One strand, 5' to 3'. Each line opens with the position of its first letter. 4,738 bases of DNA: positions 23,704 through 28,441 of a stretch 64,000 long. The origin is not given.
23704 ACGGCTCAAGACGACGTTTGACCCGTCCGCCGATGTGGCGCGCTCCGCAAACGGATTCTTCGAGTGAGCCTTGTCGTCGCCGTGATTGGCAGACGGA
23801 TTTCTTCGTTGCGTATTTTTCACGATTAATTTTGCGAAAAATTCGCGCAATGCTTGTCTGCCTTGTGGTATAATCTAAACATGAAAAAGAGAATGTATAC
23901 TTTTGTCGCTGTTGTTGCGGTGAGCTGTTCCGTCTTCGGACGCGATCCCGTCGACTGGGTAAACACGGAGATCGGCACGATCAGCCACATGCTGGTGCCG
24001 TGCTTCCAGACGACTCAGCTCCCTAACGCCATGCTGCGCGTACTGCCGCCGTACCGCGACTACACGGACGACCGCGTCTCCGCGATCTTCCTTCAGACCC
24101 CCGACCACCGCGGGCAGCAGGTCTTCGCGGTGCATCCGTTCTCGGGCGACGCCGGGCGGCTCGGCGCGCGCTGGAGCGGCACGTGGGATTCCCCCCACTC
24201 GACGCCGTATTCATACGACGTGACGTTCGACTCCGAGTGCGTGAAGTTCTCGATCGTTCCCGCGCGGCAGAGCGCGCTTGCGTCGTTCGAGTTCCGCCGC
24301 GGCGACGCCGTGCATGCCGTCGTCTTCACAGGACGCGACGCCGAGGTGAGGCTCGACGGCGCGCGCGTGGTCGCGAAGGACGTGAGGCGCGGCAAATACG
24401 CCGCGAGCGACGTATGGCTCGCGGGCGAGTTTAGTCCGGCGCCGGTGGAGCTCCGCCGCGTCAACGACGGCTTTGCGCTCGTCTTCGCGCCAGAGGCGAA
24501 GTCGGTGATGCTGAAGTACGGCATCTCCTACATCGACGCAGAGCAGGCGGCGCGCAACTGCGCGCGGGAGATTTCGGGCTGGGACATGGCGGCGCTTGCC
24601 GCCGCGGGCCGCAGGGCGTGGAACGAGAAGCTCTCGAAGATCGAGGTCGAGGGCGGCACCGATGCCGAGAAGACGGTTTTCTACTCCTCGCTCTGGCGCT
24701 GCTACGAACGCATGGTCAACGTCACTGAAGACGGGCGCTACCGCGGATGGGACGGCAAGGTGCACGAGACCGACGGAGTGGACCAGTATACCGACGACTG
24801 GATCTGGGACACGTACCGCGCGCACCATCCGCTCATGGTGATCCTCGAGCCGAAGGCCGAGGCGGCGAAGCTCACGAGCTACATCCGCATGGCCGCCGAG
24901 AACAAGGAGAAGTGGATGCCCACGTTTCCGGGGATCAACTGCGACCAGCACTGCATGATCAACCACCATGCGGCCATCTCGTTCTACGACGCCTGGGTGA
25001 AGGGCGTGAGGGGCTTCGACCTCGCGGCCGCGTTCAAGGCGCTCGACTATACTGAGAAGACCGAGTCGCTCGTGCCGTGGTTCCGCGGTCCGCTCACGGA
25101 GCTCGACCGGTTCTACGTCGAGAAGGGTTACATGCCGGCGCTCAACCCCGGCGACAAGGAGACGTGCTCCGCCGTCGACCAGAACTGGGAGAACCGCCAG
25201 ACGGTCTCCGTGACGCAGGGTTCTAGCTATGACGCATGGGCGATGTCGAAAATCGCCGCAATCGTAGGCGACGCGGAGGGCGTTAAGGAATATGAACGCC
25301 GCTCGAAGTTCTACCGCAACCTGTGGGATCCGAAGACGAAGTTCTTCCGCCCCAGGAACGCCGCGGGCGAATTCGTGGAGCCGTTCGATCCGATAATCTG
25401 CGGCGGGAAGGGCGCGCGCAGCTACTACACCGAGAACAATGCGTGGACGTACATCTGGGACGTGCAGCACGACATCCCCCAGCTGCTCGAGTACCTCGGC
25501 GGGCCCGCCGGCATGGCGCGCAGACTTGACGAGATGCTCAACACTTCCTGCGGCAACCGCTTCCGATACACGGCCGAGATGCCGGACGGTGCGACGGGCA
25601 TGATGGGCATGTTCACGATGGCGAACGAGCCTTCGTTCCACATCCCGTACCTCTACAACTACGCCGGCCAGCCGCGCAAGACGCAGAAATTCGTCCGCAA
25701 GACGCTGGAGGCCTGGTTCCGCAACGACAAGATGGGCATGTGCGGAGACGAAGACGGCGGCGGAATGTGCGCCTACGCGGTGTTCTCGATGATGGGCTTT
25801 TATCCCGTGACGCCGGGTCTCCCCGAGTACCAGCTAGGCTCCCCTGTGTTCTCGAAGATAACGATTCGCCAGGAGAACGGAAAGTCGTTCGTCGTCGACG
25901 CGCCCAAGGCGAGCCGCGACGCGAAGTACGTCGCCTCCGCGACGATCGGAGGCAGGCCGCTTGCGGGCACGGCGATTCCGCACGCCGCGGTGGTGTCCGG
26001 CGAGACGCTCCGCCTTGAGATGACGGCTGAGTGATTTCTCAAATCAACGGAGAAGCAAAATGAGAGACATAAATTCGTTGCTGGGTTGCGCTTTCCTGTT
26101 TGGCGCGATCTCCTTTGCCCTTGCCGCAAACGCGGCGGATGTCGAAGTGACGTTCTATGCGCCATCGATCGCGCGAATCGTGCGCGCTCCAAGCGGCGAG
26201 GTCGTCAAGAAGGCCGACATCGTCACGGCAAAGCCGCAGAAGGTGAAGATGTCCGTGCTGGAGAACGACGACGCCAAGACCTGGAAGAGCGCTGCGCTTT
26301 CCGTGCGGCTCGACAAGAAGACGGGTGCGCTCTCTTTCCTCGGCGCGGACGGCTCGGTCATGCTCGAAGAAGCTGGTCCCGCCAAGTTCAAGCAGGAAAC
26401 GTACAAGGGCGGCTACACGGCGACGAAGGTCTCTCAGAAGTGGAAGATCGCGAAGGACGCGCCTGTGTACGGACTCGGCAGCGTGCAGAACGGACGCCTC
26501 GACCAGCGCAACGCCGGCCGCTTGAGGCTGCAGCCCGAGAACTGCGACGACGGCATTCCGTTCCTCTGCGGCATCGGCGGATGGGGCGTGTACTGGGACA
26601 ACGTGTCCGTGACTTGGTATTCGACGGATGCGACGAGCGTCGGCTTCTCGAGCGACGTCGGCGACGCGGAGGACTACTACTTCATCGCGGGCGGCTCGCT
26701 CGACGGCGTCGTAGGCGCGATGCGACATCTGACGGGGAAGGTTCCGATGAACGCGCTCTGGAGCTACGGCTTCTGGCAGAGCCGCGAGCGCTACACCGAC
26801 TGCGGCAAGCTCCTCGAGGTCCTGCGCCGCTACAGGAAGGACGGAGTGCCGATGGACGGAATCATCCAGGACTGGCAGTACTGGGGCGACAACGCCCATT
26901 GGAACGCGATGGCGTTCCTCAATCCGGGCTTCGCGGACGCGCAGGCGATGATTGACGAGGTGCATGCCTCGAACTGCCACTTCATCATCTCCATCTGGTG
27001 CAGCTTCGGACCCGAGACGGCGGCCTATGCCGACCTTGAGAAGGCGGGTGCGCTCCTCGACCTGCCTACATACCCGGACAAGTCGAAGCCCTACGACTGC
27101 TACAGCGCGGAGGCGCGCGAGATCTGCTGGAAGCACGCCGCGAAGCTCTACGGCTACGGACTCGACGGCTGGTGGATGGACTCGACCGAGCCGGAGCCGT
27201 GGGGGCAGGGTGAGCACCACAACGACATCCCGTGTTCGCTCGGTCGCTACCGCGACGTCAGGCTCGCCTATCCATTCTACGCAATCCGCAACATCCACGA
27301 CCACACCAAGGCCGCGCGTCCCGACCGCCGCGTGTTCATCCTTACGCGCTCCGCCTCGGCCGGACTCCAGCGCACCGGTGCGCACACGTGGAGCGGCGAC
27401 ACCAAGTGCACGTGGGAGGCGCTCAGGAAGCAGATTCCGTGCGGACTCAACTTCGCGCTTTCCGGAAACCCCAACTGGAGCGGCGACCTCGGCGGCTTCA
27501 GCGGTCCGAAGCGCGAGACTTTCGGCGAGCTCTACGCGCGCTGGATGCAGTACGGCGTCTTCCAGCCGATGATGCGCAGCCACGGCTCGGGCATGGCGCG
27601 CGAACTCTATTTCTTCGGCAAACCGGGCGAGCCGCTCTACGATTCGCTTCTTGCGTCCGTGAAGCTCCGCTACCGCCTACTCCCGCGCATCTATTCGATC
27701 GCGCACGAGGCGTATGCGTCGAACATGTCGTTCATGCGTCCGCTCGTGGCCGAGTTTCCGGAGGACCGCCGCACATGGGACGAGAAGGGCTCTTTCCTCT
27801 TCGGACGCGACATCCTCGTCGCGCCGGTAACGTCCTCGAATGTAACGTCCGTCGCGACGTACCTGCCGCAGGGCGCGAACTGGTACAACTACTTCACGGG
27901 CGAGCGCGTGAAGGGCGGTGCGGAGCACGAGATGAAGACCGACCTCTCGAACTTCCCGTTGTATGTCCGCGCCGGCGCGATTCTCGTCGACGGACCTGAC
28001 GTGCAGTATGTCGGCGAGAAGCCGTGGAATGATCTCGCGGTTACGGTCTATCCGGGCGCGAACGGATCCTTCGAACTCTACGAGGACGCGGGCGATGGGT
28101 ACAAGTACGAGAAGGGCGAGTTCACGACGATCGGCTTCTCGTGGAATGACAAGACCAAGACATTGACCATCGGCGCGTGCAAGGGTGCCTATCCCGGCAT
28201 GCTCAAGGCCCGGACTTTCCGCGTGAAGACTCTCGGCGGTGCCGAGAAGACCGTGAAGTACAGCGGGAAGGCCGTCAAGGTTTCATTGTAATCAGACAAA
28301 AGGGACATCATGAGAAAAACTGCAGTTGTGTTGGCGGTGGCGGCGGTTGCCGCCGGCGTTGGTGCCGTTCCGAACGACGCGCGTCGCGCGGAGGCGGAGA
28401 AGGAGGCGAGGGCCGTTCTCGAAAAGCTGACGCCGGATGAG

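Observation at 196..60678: Ten copies of a 66-nt promoter module: two tandem TTGCGY-N4-TTCACG units at a fixed 32-nt distance from an extended -10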

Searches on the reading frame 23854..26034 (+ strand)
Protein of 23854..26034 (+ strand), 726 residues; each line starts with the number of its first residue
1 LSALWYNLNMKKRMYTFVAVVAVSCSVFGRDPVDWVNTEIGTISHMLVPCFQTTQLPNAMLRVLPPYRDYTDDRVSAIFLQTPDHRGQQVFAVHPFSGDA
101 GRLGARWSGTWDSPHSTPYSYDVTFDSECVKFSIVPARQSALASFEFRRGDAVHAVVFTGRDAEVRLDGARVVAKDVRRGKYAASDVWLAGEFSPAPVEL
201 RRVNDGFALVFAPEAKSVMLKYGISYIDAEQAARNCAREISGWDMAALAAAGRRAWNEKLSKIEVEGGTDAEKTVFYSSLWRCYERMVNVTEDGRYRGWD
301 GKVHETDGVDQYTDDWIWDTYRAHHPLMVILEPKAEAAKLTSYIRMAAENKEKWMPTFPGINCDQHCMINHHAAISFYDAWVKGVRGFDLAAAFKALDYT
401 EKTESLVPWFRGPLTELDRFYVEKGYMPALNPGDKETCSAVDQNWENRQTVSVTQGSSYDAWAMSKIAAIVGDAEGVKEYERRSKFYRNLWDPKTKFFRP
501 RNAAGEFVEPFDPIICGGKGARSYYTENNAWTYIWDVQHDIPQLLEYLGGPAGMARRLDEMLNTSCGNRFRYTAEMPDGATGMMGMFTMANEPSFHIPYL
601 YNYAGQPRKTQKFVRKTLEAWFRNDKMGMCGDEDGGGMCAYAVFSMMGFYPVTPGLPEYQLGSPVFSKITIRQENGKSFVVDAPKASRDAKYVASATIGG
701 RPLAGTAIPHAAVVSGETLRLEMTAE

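Call 7: search_protein_families(library=pfam, proteins=[window:23854-26034:+])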
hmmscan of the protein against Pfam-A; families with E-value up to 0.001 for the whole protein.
window:23854-26034:+ (726 aa): 2 families
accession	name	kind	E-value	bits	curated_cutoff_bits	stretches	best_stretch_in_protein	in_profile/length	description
PF07971.18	Glyco_hydro_92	-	5.5e-144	481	24.6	1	231-724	1-463/464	Glycosyl hydrolase family 92 catalytic domain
PF17678.7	Glyco_hydro_92N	-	2.2e-07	31.4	34.5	1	35-173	1-166/236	Glycosyl hydrolase family 92 N-terminal domain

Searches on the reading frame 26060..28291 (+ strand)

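Call 7: search_protein_families(library=pfam, proteins=[window:26060-28291:+])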
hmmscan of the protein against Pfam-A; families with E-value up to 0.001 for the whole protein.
window:26060-28291:+ (743 aa): 4 families
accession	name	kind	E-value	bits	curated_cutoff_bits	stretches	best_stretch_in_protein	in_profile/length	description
PF01055.32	Glyco_hydro_31_2nd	-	1.6e-77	261.5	23.5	1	229-546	2-327/328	Glycosyl hydrolases family 31 TIM-barrel domain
PF21365.3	Glyco_hydro_31_3rd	-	3.5e-26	91.9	24.4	1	557-642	3-87/87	Glycosyl hydrolase family 31 C-terminal domain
PF17137.9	DUF5110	-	8.5e-23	80.6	27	1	659-725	2-69/71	Domain of unknown function (DUF5110)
PF13802.12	Gal_mutarotas_2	-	4.6e-12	47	27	1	28-187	2-183/184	Glycosyl hydrolase 31 N-terminal galactose mutarotase-like domain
